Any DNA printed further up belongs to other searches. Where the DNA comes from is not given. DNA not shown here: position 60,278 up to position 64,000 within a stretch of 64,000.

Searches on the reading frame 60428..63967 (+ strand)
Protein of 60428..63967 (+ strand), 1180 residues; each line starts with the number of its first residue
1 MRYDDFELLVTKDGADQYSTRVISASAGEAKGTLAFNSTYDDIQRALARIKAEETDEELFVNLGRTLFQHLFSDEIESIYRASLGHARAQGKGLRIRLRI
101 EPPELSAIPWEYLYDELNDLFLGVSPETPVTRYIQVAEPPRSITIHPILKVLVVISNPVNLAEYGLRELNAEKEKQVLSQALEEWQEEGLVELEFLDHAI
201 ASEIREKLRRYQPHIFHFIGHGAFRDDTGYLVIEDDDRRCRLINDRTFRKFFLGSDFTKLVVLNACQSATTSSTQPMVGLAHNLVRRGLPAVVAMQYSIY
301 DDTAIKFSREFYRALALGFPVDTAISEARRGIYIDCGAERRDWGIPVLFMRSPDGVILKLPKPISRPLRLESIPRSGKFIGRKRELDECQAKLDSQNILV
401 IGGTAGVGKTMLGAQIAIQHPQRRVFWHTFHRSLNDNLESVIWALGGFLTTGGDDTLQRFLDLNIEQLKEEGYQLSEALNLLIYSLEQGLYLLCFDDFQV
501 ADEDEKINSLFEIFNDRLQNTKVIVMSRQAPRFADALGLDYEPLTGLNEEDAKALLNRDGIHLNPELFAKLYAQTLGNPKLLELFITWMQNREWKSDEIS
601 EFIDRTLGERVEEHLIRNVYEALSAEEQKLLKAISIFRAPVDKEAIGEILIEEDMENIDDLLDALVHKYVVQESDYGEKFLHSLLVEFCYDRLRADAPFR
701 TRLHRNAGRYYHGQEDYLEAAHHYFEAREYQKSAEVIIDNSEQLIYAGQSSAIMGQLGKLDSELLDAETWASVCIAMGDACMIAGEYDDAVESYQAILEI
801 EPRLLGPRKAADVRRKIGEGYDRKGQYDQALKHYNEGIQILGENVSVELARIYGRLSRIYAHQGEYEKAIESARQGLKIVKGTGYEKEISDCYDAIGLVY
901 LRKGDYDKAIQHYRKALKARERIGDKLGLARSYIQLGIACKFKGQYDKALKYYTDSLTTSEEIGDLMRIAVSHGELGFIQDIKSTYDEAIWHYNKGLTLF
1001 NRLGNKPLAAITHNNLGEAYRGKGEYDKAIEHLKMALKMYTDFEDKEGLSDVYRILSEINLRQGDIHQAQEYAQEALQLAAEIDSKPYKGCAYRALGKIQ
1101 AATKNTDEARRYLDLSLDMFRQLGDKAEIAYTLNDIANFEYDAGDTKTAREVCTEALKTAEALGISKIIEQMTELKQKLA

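Call 36: search_protein_families(library=pfam, proteins=[window:60428-63967:+], max_evalue=0.00001)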
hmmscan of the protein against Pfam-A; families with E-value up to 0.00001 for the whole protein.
window:60428-63967:+ (1180 aa): 20 families
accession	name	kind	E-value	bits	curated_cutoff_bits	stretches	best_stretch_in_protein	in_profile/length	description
PF13424.12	TPR_12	-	6.5e-59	196.5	30.1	4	896-961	9-76/77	Tetratricopeptide repeat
PF07719.23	TPR_2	-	1.4e-40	134.5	27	1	891-919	2-30/34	Tetratricopeptide repeat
PF00515.34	TPR_1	-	4.3e-35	118.5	27.8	2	1010-1039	1-30/34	Tetratricopeptide repeat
PF12770.12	CHAT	-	3.1e-29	102.8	24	1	63-337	3-271/289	CHAT domain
PF13181.12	TPR_8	-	3.3e-26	89.6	25.7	0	891-920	2-31/34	Tetratricopeptide repeat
PF13176.12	TPR_7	-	6.2e-26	88.7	27.9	0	894-926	3-35/36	Tetratricopeptide repeat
PF17874.7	TPR_MalT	-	3.6e-23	82.8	45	1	1009-1162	39-193/336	MalT-like TPR region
PF13428.12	TPR_14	-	5.6e-22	76.4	23.5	0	892-919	3-30/44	Tetratricopeptide repeat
PF13374.12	TPR_10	-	8.9e-18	64.1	27.5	0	891-923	3-35/42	Tetratricopeptide repeat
PF13414.12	TPR_11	-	1.9e-15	56.7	26.8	0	897-918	1-22/42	TPR repeat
PF13432.12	TPR_16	-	6.4e-15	55.7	32.7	0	896-920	3-27/65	Tetratricopeptide repeat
PF14559.12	TPR_19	-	1.7e-12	47.9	25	0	1061-1116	2-51/68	Tetratricopeptide repeat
PF14938.12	SNAP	-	2.8e-12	47.1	25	0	888-1032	33-177/282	Soluble NSF attachment protein, SNAP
PF13174.12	TPR_6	-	2e-09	37.9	26.3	0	896-918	6-28/33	Tetratricopeptide repeat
PF13431.12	TPR_17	-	2.8e-09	36.9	24.4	0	1010-1031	13-34/34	Tetratricopeptide repeat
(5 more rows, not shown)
